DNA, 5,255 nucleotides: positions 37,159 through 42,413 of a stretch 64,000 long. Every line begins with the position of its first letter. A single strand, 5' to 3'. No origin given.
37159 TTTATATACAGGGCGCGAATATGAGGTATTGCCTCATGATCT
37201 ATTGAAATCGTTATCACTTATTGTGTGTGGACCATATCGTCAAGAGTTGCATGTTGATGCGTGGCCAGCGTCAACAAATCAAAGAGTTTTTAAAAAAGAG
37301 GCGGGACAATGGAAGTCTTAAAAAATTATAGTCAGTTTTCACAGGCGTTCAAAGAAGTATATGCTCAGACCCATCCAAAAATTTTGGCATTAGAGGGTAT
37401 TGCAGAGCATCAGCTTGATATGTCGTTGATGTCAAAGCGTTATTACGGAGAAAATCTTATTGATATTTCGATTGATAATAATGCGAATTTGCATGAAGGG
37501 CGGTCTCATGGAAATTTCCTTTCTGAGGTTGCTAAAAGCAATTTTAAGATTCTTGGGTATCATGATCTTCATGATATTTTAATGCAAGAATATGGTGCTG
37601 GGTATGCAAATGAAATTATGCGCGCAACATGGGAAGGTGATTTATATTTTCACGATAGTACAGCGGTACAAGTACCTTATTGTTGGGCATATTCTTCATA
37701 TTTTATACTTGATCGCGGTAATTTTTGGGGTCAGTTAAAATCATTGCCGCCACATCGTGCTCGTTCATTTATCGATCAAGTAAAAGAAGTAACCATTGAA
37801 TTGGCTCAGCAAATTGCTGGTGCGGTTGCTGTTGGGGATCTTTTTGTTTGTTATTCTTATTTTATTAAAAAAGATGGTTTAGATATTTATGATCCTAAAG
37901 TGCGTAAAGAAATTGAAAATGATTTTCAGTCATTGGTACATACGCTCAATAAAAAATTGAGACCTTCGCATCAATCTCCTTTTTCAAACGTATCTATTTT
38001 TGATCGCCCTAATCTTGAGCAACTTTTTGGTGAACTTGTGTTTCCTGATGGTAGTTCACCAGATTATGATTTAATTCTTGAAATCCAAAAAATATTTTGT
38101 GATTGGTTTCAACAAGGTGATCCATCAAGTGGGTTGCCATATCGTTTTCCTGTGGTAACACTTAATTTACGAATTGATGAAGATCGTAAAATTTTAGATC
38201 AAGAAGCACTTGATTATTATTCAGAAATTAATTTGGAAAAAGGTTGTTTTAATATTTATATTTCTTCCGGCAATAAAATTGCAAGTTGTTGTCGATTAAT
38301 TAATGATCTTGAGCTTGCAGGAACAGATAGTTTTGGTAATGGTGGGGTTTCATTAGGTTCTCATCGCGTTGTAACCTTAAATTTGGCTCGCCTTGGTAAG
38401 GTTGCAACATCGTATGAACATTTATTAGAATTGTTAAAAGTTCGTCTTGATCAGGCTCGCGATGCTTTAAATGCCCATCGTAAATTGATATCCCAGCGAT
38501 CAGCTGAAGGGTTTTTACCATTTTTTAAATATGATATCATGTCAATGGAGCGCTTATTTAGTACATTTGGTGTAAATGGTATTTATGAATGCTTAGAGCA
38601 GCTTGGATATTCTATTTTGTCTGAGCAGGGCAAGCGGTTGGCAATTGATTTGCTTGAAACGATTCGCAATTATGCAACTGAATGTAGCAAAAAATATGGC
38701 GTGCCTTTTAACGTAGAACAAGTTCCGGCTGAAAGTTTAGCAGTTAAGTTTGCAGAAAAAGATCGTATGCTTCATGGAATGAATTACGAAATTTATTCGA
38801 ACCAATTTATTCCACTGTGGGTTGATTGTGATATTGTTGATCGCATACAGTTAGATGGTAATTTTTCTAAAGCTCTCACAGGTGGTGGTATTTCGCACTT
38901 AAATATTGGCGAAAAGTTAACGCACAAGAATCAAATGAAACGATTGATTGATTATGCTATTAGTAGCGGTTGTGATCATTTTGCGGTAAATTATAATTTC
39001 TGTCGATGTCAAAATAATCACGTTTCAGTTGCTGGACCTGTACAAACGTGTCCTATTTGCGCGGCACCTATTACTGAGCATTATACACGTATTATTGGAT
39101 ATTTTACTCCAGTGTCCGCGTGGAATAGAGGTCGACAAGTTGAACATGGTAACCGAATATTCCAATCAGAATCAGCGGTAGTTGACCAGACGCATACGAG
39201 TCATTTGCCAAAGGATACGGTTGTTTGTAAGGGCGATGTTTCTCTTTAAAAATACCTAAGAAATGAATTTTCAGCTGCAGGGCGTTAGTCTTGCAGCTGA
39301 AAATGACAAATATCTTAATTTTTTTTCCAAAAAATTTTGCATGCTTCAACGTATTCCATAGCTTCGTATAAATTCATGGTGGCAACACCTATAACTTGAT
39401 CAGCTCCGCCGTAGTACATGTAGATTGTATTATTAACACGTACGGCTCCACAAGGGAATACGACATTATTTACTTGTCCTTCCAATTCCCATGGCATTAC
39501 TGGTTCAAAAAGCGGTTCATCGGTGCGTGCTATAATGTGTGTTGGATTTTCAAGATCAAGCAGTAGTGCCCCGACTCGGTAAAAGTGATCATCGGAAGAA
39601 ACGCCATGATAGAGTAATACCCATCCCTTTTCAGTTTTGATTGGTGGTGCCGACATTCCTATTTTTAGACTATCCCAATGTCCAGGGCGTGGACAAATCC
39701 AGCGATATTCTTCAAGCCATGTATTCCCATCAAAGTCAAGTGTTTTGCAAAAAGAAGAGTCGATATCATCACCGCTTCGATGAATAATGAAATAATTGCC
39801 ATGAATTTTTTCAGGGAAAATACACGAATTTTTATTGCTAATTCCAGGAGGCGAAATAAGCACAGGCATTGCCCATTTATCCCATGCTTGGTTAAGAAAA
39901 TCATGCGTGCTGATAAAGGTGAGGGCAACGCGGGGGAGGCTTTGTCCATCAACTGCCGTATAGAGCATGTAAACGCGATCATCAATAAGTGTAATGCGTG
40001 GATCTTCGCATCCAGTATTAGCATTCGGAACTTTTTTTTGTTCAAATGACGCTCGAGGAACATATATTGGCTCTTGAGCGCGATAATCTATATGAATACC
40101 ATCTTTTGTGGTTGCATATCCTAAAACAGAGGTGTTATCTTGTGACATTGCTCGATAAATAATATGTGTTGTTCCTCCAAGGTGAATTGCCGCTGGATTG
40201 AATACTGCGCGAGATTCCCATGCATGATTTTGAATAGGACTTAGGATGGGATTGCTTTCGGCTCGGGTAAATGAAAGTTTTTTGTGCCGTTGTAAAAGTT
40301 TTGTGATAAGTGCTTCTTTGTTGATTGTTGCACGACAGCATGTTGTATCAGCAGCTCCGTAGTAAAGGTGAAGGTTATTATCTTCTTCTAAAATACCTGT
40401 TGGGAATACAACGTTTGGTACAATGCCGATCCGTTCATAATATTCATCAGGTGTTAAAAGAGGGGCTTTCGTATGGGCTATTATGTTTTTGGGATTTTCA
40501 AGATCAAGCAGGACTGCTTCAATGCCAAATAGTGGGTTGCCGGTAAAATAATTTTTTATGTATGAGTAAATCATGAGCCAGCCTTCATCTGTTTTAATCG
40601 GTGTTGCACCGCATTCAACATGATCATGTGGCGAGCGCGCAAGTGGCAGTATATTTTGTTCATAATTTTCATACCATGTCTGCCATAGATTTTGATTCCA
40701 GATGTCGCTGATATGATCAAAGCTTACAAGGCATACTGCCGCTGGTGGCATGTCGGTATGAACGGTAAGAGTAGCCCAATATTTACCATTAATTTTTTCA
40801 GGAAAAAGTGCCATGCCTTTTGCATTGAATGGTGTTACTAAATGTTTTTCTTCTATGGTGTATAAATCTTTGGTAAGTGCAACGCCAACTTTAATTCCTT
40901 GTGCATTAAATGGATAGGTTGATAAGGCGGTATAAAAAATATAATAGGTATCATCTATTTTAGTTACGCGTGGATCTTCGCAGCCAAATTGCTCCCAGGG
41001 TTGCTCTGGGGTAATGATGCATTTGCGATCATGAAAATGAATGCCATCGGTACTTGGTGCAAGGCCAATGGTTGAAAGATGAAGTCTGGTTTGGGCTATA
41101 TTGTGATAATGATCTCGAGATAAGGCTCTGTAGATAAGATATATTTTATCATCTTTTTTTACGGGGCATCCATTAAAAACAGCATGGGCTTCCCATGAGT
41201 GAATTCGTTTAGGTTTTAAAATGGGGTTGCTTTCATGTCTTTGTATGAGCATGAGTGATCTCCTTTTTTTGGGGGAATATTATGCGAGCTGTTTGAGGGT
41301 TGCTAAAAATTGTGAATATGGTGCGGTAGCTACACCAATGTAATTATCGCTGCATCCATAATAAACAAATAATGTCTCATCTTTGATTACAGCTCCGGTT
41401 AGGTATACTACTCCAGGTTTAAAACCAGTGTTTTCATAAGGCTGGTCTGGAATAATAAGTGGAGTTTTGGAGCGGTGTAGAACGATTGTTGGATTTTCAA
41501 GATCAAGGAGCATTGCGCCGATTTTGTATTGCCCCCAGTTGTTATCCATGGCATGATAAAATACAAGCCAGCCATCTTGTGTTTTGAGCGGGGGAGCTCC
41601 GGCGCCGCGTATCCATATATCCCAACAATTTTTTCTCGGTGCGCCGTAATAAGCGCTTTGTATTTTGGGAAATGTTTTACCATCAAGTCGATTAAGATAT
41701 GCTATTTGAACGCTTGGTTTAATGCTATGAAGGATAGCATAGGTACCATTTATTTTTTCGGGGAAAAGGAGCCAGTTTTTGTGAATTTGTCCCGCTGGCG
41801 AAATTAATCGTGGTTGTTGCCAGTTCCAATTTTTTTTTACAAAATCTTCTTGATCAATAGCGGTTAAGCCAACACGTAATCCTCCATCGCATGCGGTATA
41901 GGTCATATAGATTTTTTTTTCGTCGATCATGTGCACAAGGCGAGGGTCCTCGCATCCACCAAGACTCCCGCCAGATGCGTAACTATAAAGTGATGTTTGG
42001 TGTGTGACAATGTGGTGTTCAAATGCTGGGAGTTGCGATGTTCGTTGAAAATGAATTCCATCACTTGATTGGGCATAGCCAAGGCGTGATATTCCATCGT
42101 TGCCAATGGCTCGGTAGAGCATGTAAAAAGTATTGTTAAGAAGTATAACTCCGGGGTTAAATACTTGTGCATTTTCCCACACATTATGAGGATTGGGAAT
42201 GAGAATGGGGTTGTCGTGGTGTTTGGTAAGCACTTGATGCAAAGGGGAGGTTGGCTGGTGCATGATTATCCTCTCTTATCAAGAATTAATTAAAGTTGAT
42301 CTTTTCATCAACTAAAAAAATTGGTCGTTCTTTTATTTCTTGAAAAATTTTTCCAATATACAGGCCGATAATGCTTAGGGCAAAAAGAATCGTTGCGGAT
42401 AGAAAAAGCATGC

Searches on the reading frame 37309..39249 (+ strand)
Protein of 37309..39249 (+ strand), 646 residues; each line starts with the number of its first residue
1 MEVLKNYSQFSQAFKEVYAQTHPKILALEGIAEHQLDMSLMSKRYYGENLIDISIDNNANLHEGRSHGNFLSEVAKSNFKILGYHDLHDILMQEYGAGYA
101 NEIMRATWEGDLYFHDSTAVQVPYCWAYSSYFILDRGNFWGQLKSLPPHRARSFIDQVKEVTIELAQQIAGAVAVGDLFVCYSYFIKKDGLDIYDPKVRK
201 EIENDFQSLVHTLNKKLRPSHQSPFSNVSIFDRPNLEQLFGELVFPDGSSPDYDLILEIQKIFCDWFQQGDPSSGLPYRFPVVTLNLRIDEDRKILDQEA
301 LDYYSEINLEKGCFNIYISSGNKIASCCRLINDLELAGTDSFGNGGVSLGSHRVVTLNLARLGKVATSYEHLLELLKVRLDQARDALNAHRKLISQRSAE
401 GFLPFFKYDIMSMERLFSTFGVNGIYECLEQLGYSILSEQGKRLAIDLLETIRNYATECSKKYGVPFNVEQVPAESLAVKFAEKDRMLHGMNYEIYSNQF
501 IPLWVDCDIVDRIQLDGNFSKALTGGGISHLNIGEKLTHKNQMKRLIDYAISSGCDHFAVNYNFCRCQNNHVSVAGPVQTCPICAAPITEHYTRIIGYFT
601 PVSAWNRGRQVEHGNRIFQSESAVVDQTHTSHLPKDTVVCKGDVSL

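Call 62: search_protein_families(library=pfam, proteins=[window:37309-39249:+], max_evalue=0.00001)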
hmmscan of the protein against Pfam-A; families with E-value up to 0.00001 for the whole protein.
window:37309-39249:+ (646 aa): 1 family
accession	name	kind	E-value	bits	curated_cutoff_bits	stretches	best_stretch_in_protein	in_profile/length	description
PF13597.11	NRDD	-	6.3e-92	309.5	26.2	1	92-617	21-560/562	Anaerobic ribonucleoside-triphosphate reductase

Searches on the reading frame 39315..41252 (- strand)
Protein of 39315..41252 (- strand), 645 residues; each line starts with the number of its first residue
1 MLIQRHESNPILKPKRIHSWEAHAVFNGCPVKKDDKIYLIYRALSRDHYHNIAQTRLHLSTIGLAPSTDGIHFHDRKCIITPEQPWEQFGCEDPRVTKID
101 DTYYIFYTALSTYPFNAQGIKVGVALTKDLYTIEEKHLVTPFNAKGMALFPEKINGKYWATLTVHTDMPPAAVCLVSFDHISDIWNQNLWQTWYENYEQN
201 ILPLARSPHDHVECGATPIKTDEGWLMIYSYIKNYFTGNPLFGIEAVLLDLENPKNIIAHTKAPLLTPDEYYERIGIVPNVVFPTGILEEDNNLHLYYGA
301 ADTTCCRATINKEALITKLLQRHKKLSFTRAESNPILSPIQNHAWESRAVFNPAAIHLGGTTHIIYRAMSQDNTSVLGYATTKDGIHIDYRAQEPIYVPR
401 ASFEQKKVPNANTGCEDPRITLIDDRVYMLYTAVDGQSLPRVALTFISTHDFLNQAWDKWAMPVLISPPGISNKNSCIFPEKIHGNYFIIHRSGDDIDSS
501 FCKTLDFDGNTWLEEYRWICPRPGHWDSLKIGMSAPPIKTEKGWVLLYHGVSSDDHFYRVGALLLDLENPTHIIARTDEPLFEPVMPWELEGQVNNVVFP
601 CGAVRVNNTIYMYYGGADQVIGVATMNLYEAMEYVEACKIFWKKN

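Call 62: search_protein_families(library=pfam, proteins=[window:39315-41252:-], max_evalue=0.00001)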
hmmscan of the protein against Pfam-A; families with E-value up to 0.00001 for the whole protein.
window:39315-41252:- (645 aa): 1 family
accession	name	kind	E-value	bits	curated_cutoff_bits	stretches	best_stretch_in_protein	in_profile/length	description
PF04041.19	Glyco_hydro_130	-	3e-103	345.6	26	2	343-636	28-319/320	beta-1,4-mannooligosaccharide phosphorylase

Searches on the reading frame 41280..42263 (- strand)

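Call 62: search_protein_families(library=pfam, proteins=[window:41280-42263:-], max_evalue=0.00001)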
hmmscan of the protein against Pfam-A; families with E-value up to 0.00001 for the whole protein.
window:41280-42263:- (327 aa): 1 family
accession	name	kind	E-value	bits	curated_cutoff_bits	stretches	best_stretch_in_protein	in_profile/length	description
PF04041.19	Glyco_hydro_130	-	3.1e-40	138.5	26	1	24-323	26-318/320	beta-1,4-mannooligosaccharide phosphorylase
